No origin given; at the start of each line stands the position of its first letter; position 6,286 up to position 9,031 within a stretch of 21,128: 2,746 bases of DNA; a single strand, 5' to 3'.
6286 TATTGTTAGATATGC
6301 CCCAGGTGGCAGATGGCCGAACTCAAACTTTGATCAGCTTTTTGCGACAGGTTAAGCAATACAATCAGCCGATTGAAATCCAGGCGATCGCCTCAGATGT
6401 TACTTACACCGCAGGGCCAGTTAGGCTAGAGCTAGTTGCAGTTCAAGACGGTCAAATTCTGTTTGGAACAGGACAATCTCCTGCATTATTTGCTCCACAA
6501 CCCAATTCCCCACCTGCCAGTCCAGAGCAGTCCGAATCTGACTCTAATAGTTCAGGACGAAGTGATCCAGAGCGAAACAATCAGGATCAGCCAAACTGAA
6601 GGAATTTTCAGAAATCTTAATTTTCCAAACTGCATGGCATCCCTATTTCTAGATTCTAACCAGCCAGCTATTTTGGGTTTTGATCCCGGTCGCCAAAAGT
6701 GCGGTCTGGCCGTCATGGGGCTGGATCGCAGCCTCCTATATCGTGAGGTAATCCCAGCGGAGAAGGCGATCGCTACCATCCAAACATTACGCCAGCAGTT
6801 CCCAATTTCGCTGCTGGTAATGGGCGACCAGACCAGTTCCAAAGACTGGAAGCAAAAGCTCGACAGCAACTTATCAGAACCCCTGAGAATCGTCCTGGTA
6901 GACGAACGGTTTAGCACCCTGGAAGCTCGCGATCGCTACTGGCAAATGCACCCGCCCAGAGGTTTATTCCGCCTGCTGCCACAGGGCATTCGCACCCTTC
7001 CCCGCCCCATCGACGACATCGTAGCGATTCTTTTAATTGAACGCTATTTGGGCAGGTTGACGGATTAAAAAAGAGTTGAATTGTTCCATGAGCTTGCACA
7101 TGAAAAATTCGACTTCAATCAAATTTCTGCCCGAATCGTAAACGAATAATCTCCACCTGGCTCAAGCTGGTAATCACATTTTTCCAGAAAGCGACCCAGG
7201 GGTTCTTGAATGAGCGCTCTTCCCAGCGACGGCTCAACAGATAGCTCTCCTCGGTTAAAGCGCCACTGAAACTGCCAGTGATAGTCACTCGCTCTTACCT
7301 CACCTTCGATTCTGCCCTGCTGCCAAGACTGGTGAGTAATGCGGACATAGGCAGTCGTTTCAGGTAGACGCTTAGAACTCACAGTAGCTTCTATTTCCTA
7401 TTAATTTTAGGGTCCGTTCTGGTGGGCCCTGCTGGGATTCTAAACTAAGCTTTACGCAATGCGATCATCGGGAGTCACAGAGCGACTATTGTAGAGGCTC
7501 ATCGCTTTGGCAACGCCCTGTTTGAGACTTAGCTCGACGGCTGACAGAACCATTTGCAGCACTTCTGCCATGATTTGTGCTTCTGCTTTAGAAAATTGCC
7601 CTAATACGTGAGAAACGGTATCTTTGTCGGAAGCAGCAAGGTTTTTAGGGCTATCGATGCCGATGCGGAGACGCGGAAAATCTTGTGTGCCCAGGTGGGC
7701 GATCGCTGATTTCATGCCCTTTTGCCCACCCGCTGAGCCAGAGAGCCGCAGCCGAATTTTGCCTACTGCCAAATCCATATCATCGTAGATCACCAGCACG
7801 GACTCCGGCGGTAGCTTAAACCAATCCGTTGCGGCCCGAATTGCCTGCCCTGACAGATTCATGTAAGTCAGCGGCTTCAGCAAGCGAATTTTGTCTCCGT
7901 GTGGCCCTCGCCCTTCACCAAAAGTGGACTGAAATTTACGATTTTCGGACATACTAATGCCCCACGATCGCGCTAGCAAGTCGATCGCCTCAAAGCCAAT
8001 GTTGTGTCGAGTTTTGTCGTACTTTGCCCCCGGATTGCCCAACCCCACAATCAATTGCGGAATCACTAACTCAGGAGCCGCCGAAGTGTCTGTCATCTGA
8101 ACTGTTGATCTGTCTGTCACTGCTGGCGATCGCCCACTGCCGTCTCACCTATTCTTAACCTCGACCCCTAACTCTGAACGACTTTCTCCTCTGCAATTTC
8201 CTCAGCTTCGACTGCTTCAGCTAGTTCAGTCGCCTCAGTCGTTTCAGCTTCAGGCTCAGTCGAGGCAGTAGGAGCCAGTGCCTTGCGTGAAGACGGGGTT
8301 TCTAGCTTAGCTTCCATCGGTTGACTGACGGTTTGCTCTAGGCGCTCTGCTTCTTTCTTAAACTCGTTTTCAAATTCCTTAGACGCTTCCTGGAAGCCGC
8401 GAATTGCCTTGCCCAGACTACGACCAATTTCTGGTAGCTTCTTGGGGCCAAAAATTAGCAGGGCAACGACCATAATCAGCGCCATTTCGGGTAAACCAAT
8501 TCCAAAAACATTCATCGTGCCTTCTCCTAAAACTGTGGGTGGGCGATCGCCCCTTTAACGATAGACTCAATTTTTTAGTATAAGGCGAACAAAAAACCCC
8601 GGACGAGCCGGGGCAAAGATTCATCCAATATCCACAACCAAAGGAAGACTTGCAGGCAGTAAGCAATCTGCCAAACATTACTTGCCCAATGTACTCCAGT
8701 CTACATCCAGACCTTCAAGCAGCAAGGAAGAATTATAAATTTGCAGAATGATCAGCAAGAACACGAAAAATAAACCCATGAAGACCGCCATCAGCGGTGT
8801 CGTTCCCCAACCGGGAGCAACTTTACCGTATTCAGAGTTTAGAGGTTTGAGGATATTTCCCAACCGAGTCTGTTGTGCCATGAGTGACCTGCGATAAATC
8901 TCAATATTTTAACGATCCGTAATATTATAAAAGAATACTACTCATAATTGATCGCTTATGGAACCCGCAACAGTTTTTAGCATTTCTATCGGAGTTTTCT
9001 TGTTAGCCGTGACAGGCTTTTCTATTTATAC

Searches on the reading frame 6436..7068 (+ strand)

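Call 17: search_protein_families(library=pfam, proteins=[window:6436-7068:+], max_evalue=0.01)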
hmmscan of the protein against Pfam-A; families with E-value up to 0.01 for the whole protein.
window:6436-7068:+ (210 aa): 2 families
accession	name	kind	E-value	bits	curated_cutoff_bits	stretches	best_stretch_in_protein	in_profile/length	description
PF03652.20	RuvX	-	9.1e-07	29.7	29.2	1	79-170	3-107/134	Holliday junction resolvase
PF16921.10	Tex_YqgF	-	0.0042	18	27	1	78-157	2-92/126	Tex protein YqgF-like domain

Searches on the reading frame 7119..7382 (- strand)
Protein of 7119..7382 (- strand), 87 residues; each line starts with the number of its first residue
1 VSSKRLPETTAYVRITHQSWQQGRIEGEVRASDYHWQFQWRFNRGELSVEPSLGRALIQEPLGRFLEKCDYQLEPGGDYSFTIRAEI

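Call 17: search_protein_families(library=pfam, proteins=[window:7119-7382:-], max_evalue=0.01)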
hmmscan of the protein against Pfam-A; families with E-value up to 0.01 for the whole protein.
window:7119-7382:- (87 aa): 1 family
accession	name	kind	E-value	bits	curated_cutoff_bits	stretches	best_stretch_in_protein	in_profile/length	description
PF11344.13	DUF3146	-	8.4e-45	150.8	22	1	7-85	1-79/80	Protein of unknown function (DUF3146)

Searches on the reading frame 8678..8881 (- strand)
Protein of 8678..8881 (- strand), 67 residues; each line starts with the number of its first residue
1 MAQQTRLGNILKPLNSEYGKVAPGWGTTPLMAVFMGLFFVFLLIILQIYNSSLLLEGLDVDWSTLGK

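Call 17: search_protein_families(library=pfam, proteins=[window:8678-8881:-], max_evalue=0.01)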
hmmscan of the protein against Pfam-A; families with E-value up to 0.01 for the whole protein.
window:8678-8881:- (67 aa): 1 family
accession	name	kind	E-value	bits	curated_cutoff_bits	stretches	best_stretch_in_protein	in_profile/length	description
PF00737.25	PsbH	-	7.8e-34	115.6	24.6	1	4-55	1-52/52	Photosystem II 10 kDa phosphoprotein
